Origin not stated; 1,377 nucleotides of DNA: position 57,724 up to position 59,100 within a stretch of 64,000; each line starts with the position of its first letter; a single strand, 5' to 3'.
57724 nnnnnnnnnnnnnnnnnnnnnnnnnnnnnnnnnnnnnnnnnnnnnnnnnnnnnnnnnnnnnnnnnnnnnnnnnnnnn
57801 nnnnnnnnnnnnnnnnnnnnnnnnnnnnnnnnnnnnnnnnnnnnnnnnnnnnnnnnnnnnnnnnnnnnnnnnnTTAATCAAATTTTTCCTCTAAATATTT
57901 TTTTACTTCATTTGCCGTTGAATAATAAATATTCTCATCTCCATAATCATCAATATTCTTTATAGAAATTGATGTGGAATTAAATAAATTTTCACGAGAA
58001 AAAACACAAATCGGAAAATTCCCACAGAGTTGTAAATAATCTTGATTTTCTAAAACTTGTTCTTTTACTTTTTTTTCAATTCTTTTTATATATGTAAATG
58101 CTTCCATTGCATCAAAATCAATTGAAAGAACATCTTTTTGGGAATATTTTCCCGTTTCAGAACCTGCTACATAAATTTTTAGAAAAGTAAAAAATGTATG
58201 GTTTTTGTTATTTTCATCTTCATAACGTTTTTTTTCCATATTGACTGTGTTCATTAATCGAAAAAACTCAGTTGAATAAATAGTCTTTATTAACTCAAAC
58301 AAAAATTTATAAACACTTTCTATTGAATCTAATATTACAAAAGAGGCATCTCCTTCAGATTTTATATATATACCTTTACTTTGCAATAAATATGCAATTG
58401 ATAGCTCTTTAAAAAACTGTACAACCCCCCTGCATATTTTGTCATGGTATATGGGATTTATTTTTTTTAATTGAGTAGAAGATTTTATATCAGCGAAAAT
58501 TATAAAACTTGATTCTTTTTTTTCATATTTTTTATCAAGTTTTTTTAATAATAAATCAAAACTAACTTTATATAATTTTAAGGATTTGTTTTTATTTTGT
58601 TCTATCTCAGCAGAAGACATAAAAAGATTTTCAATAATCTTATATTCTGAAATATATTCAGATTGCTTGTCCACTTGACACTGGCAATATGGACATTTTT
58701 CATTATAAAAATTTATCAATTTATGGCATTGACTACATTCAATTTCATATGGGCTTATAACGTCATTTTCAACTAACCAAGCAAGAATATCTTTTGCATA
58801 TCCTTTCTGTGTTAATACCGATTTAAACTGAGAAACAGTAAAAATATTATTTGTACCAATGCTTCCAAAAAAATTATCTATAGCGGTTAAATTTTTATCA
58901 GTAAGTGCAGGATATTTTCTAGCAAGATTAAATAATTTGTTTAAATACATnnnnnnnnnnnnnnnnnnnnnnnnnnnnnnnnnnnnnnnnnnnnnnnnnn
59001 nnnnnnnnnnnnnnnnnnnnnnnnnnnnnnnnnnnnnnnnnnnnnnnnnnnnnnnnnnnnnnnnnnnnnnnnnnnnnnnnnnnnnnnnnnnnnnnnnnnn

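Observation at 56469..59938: Candidate undescribed anti-phage operon: unknown protein + Zn-ribbon/nucleotidyl cyclase + KAP NTPase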

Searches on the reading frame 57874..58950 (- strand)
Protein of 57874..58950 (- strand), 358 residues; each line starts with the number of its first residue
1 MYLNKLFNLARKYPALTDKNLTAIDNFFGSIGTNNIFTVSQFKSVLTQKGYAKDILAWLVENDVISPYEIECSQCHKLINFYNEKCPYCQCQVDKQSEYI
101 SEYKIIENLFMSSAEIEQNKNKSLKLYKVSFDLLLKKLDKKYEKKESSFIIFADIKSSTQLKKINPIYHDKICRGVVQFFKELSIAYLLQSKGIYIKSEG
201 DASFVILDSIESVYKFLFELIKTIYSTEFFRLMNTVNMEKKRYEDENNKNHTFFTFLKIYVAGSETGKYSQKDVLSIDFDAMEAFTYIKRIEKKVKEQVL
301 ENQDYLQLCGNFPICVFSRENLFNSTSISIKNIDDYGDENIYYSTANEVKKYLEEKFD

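Call 3: search_protein_families(library=pfam, proteins=[window:57874-58950:-], max_evalue=0.1)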
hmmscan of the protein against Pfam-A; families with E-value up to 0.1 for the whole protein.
window:57874-58950:- (358 aa): 0 families

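Call 4: search_protein_families(library=padloc, proteins=[window:57874-58950:-], max_evalue=0.1)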
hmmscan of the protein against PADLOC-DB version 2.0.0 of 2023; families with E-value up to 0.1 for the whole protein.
window:57874-58950:- (358 aa): 0 families

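Call 5: search_protein_families(library=ncbifam, proteins=[window:57874-58950:-], max_evalue=0.1)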
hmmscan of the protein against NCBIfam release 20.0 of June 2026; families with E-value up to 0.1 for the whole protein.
window:57874-58950:- (358 aa): 1 family
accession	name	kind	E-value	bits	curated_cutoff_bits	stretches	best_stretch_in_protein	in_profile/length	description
NF047702.1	LIC10965_fam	subfamily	0.052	13.8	130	0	84-118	49-83/104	LIC10965 family protein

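Call 7: find_homologous_proteins(query=window:57874-58950:-, max_evalue=0.001)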
Query window:57874-58950:- (358 aa): 10 proteins with E <= 0.001 among 2365 candidates.
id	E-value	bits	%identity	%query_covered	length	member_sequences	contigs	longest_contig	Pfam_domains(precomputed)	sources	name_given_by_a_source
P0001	5.1e-230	780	100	100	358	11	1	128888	-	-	-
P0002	1.7e-147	509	66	99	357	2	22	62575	-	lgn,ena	-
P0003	9.9e-142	490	64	99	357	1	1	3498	-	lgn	-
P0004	8.4e-125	434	57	100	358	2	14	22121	-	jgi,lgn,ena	-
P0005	7.6e-123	428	57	100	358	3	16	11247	-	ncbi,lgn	-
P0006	3.4e-121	423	57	100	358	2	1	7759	-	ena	-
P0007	1.3e-119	417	56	100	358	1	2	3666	-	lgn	-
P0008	3.1e-119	416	56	100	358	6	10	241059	-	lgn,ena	-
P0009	9.8e-119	414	54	100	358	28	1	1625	-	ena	-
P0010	8.8e-86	306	44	99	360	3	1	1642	-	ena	-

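Call 8: find_encoding_contigs(protein=P0008, flank=8000, max_places=4)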
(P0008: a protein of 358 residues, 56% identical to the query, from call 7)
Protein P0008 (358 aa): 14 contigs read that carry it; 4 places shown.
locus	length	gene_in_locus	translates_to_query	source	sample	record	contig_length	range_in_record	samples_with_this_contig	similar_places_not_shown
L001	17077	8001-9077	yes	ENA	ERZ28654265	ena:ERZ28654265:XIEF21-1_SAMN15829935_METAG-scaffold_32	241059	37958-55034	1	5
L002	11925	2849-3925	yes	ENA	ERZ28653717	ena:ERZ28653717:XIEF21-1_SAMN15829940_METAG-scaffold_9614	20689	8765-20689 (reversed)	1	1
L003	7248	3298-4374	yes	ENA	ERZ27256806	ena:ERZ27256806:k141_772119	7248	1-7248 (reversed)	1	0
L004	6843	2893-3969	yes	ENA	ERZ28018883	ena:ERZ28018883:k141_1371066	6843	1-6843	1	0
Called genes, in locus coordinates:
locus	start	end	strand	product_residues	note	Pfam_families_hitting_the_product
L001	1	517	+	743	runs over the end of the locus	PF04313:HSDR_N, PF00176:SNF2-rel_dom (weak), PF00270:DEAD (weak), PF04851:ResIII, PF18766:SWI2_SNF2, PF22679:T1R_D3-like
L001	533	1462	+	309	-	-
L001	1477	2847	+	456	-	PF13173:AAA_14, PF13635:DUF4143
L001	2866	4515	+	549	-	PF02384:N6_Mtase, PF07669:Eco57I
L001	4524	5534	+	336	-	PF13310:Virulence_RhuM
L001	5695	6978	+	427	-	PF01420:Methylase_S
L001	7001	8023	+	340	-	-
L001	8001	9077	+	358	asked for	-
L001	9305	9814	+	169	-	-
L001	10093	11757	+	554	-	-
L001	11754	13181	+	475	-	PF07693:KAP_NTPase, PF13401:AAA_22 (weak)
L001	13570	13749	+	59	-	PF07866:DUF1653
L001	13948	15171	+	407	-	PF13173:AAA_14, PF13635:DUF4143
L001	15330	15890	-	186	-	PF01842:ACT, PF22629:ACT_AHAS_ss, PF13710:ACT_5, PF10369:ALS_ss_C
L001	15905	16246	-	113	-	PF01627:Hpt (weak)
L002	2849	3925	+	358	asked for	-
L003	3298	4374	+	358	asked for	-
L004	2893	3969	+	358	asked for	-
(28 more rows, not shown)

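Call 9: find_encoding_contigs(protein=P0002, flank=8000, max_places=4)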
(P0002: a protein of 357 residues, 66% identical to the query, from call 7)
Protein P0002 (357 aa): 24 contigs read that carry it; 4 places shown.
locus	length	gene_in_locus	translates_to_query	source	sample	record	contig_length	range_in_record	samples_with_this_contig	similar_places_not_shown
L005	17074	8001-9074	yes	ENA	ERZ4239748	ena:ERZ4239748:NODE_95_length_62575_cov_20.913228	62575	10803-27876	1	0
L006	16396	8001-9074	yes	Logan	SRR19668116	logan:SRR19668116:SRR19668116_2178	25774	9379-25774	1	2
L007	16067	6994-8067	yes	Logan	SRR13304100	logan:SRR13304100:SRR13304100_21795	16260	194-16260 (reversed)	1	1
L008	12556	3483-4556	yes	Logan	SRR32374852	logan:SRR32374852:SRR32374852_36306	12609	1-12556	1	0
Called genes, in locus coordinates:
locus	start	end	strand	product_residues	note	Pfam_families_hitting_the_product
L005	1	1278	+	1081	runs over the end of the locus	PF04313:HSDR_N, PF00270:DEAD (faint), PF04851:ResIII, PF18766:SWI2_SNF2, PF22679:T1R_D3-like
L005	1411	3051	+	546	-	PF02384:N6_Mtase, PF07669:Eco57I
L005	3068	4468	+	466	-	-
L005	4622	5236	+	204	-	PF10543:ORF6N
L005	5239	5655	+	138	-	-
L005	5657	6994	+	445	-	PF01420:Methylase_S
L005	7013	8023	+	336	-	-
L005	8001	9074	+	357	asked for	-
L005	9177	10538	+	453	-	-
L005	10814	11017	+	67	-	PF15738:YafQ_toxin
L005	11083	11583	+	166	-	PF01381:HTH_3, PF12844:HTH_19, PF13560:HTH_31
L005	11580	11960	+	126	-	PF01850:PIN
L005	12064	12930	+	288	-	PF04055:Radical_SAM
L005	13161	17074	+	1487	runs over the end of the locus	PF00310:GATase_2, PF04898:Glu_syn_central, PF01645:Glu_synthase, PF01493:GXGXG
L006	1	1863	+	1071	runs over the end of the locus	PF04313:HSDR_N, PF00270:DEAD (faint), PF04851:ResIII, PF18766:SWI2_SNF2, PF22679:T1R_D3-like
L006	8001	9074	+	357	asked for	-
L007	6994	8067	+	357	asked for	-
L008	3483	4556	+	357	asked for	-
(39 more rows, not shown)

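Call 10: find_encoding_contigs(protein=P0004, flank=8000, max_places=4)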
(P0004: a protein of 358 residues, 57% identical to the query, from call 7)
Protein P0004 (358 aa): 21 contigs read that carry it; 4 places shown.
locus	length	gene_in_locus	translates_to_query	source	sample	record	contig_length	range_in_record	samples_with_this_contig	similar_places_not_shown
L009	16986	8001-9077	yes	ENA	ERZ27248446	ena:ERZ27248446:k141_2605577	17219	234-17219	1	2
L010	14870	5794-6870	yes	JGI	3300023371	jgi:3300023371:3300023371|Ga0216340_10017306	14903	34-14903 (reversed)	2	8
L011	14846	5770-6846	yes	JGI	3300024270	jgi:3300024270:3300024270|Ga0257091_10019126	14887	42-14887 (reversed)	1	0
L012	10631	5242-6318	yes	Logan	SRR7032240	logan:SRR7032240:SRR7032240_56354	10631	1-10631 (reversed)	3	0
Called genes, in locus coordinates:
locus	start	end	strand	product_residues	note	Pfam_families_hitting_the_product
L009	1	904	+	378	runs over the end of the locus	?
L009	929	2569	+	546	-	PF02384:N6_Mtase, PF07669:Eco57I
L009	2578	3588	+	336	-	PF13310:Virulence_RhuM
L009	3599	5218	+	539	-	PF02463:SMC_N (weak), PF13175:AAA_15, PF13476:AAA_23 (weak), PF13514:AAA_27 (weak), PF13304:AAA_21, PF13175:AAA_15 (weak)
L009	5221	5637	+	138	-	-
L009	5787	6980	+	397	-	PF01420:Methylase_S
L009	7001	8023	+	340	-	-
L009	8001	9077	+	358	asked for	-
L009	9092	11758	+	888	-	PF13181:TPR_8 (faint), PF07719:TPR_2 (faint)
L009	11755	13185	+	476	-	PF07693:KAP_NTPase, PF13401:AAA_22 (weak)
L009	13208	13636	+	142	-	-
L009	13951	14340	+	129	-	-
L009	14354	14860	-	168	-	PF01661:Macro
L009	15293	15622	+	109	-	-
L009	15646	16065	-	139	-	PF01381:HTH_3 (weak)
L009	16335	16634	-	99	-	-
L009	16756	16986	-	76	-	?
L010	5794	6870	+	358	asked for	-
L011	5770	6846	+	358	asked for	-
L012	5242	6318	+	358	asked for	-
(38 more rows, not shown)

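Call 16: search_solved_structures(query=A1, max_evalue=10, show_alignments=2)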
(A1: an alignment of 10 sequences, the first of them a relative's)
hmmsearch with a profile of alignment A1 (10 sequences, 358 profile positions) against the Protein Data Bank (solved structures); distinct sequences matched with E-value up to 10: 0.

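Call 26: predict_structure(alignment_id=A1)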
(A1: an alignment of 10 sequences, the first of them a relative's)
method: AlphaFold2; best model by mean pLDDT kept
length: 358 residues; sequences in the alignment: 10
mean_pLDDT: 84.0   pTM: 0.64
mean pLDDT of the five models: 84.0, 82.0, 80.6, 78.3, 74.8
residues with pLDDT >= 90: 131; 70-90: 184; 50-70: 39; < 50: 4
segments of 3 or more residues with pLDDT < 50: none
pLDDT, mean of each block of 10 residues (from residue 1): 76 82 80 83 85 90 91 88 87 85 83 51 69 80 80 91 90 91 89 81 88 95 91 92 87 94 66 52 73 92 92 94 91 87 94 86
secondary structure, 60 per line:
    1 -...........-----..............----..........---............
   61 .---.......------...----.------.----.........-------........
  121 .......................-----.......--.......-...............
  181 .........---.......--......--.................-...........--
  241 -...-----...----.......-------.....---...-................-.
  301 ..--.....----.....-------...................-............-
elements in order: H2-12 H18-31 E36-38 H39-45 H49-61 E65-71 E78-80 E100-105 H113-143 E149-155 H158-164 H166-189 E193-199 E202-207 H210-226 H228-238 E242-244 E250-252 E257-263 H271-275 H283-298 H305-309 E314-318 E326-333 E337-344 H346-357

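Call 30: fold_search(model_id=the predicted structure, library=pdb)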
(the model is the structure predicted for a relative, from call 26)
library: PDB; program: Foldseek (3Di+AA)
matches with E <= 10: 532; with E <= 0.001: 29
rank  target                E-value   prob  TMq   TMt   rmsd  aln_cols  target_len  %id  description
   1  4yus                  6.4e-05  1.00  0.29  0.30  10.4       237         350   11  Crystal structure of photoactivated adenylyl cyclase of a cyanobacteriaOscillatoria acuminata in hexagonal form (released 2016-06-01)
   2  9f1w                  1.8e-04  1.00  0.27  0.28  11.1       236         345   12  SFX room temperature structure of Oscillatoria acuminata adenylyate cyclase. (released 2025-02-26)
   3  4zvf                  2.1e-04  1.00  0.25  0.48   8.1       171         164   13  Crystal structure of GGDEF domain of the E. coli DosC - form II (GTP-alpha-S-bound) (released 2015-11-11)
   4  5d0e_B                2.1e-04  1.00  0.29  0.55   7.1       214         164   13  Crystal Structure of an adenylyl cyclase Ma1120-Cat in complex with GTP and calcium from Mycobacterium avium (released 2016-08-10)
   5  4zvg_A                2.3e-04  1.00  0.23  0.46   9.4       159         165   12  Crystal structure of GGDEF domain of the E. coli DosC - form III (released 2015-11-11)
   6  5d0h_B                2.6e-04  1.00  0.32  0.63   5.1       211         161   13  Crystal Structure of triple mutant (KDA to EGY) of an adenylyl cyclase Ma1120 from Mycobacterium avium in complex with (released 2016-08-10)
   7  4zve                  2.8e-04  1.00  0.25  0.50   7.8       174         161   13  Crystal structure of GGDEF domain of the E. coli DosC - form I (apo-form) (released 2015-11-11)
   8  4wp3_C                3.1e-04  1.00  0.27  0.44   6.8       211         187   13  Crystal Structure of Adenylyl cyclase from Mycobacterium avium Ma1120 wild type (released 2015-09-02)
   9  4urg_B                3.3e-04  1.00  0.23  0.47   9.6       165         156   16  Crystal Structure of GGDEF domain from T.maritima (active-like dimer) (released 2014-10-08)
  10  4wp3_D                3.5e-04  1.00  0.27  0.48   7.4       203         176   12  Crystal Structure of Adenylyl cyclase from Mycobacterium avium Ma1120 wild type (released 2015-09-02)
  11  4wpa_B                3.7e-04  1.00  0.29  0.57   7.0       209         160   13  Crystal structure of Adenylyl cyclase Ma1120 from Mycobacterium Avium bound to Pyrophosphate and Calcium (released 2015-09-02)
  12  4wp3_B                3.7e-04  1.00  0.29  0.52   6.5       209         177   13  Crystal Structure of Adenylyl cyclase from Mycobacterium avium Ma1120 wild type (released 2015-09-02)
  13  4wp8_B                4.4e-04  1.00  0.28  0.52   7.3       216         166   13  Crystal structure of Adenylyl cyclase Ma1120 from Mycobacterium Avium in complex with 2'5'-DD-3'-ATP and Manganese ion (released 2015-09-02)
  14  9f1x                  4.4e-04  1.00  0.28  0.29  11.3       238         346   13  SSX room temperature structure of Oscillatoria acuminata adenylyate cyclase. (released 2025-02-26)
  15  1cjk_B                4.4e-04  1.00  0.26  0.44  10.7       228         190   11  COMPLEX OF GS-ALPHA WITH THE CATALYTIC DOMAINS OF MAMMALIAN ADENYLYL CYCLASE: COMPLEX WITH ADENOSINE 5'-(ALPHA THIO)-T (released 1999-08-31)
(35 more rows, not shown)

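Call 36: search_protein_representatives(alignment_id=A1)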
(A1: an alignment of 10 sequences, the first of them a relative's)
Query: 10 sequences, 358 profile positions. Proteins with E-value up to 0.001 (for the whole library): 21; up to 1e-10: 16; up to 1e-30: 12. The best 21 are listed.
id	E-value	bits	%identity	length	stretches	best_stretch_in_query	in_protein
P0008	2.8e-198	674.8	-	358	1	1-358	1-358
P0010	5.5e-163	558.7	-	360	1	1-357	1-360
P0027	1.2e-73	264.8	-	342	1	1-355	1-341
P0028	2.3e-69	250.7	-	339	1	1-348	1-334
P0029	1.1e-65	238.6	-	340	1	1-352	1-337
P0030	3.7e-65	236.9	-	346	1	1-343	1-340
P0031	4.0e-62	226.9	-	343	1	4-350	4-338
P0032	3.7e-60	220.5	-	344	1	1-350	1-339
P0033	3.8e-58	213.8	-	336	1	1-348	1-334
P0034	2.1e-52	195.0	-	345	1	1-342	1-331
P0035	2.7e-46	174.8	-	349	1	1-345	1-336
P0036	2.9e-43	164.9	-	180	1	233-346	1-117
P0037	4.2e-29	118.3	-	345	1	9-344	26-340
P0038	2.1e-25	106.1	-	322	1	21-344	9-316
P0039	3.0e-25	105.6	-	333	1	11-343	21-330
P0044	1.1e-06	44.6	-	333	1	51-221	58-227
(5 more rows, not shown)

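Call 40: search_protein_families(library=pfam, alignment_id=A4, max_evalue=10)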
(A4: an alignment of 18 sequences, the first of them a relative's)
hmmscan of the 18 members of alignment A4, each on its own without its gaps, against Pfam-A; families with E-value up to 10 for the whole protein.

A. member 1, P0001 (358 aa): 2 families
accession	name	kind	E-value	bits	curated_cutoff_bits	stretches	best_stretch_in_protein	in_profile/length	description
PF13248.11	Zn_ribbon_3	-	0.78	9.8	27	1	69-90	2-23/26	zinc-ribbon domain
PF13920.12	zf-C3HC4_3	-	1.6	9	27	1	72-95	26-48/49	Zinc finger, C3HC4 type (RING finger)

B. families by the number of members that match (of 18 scanned): 58 families (the first 25 are shown)
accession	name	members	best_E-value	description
PF13248.11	Zn_ribbon_3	11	0.00017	zinc-ribbon domain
PF12773.13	DZR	9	0.0042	Double zinc ribbon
PF13240.11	Zn_Ribbon_1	7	0.0014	zinc-ribbon domain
PF24460.1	DUF7575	6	0.0017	Domain of unknown function (DUF7575)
PF18912.6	DZR_2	5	0.015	Double zinc ribbon domain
PF01155.25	HypA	4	0.0014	Hydrogenase/urease nickel incorporation, metallochaperone, hypA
PF00641.23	Zn_ribbon_RanBP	3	7.1e-05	Zn-finger in Ran binding protein and others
PF08271.17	Zn_Ribbon_TF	3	0.13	TFIIB zinc-binding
PF18073.7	Zn_ribbon_LapB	2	0.003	Rubredoxin metal binding domain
PF24286.1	DUF7474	2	0.0083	Family of unknown function (DUF7474)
PF17032.10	Zn_ribbon_15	2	0.016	zinc-ribbon family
PF12172.15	zf-ChsH2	2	0.026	ChsH2, rubredoxin-like zinc ribbon domain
PF23458.2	DUF7130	2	0.03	Domain of unknown function (DUF7130)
PF13920.12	zf-C3HC4_3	2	0.054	Zinc finger, C3HC4 type (RING finger)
PF24463.1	DUF7577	2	0.18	Domain of unknown function (DUF7577)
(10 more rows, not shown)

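Call 47: search_protein_families(library=padloc, proteins=[L009:9092-11758:+, L005:9177-10538:+, L009:13208-13636:+, L009:3599-5218:+, L009:5221-5637:+], max_evalue=0.01)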
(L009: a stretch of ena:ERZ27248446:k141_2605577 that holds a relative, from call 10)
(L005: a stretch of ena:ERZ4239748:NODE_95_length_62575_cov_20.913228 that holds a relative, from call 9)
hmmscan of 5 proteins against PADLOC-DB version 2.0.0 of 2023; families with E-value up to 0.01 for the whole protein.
L009:9092-11758:+ (888 aa): 1 family
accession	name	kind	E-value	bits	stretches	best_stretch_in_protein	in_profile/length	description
PDLC04140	mad8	-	0.00047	17.8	1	191-238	17-66/314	mads_8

L005:9177-10538:+ (453 aa): 4 families
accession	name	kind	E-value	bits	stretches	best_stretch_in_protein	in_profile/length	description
PDLC04990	PDC-S31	-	7.8e-24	82.8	2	176-449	49-256/259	-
PDLC04994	PDC-S31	-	6.8e-18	63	3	348-428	179-255/273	-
PDLC04991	PDC-S31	-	2.8e-16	57.8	3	1-41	1-43/208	-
PDLC04202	HEC-01B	-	0.0037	15.3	0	261-344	59-136/204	-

L009:13208-13636:+ (142 aa): 0 families

L009:3599-5218:+ (539 aa): 126 families (the best 25 are shown)
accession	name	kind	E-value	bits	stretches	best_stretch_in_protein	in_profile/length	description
PDLC02981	AriAB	-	6.2e-33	112.4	2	175-470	265-550/694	-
PDLC00289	PtuA1|PtuA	-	4.6e-25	86.5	1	1-286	1-292/404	AAA ATPase domain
PDLC04135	mad3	-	1.6e-20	72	2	167-290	210-332/374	mads_3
PDLC02980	AriA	-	3.2e-20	71.3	1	28-285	1-302/304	-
PDLC02979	AriA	-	4.7e-19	67.4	2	1-98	1-87/373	-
PDLC03878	NsnB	-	9.1e-19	66.4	1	3-322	2-319/345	-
PDLC00271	PtuA1|PtuA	-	1.7e-18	65.4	2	1-87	1-82/421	AAA ATPase domain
PDLC02913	ATPase_I-A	-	8.5e-18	62.7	2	2-50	53-98/508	-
PDLC00299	PtuA1|PtuA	-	1e-17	62.3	2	2-53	54-102/535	AAA ATPase domain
PDLC00268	PtuA1|PtuA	-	3.5e-17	60.9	2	74-282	99-307/411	AAA ATPase domain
PDLC02336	AbiLi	-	6.1e-17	60.2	1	3-299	2-306/340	AbiLi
PDLC02335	AbiLi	-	2.1e-16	57.9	1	3-304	50-252/326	AbiLi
PDLC00290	PtuA1|PtuA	-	1.8e-15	55.3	2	219-283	247-310/414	AAA ATPase domain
PDLC02915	ATPase-Toprim_I-B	-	2.5e-15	54.3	2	230-352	242-357/623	-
PDLC02982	AriAB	-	2.8e-15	54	2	129-277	123-274/570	-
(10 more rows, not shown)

L009:5221-5637:+ (138 aa): 0 families

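Call 53: search_protein_families(library=phrogs, proteins=[window:57874-58950:-, L009:9092-11758:+], max_evalue=0.1)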
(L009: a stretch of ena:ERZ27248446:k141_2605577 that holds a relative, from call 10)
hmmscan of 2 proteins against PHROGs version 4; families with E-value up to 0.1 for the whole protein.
window:57874-58950:- (358 aa): 1 family
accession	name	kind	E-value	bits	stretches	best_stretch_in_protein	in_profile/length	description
phrog_6586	-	unknown function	0.066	14.1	0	70-98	4-32/129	-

L009:9092-11758:+ (888 aa): 3 families
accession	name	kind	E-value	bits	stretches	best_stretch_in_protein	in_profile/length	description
phrog_170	-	other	0.012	16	1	166-224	76-113/323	PhoH-like phosphate starvation-inducible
phrog_5846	-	DNA, RNA and nucleotide metabolism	0.032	14.5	0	183-242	17-67/380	clamp loader of DNA polymerase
phrog_296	-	integration and excision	0.079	12.6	0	201-226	318-343/626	DNA transposition protein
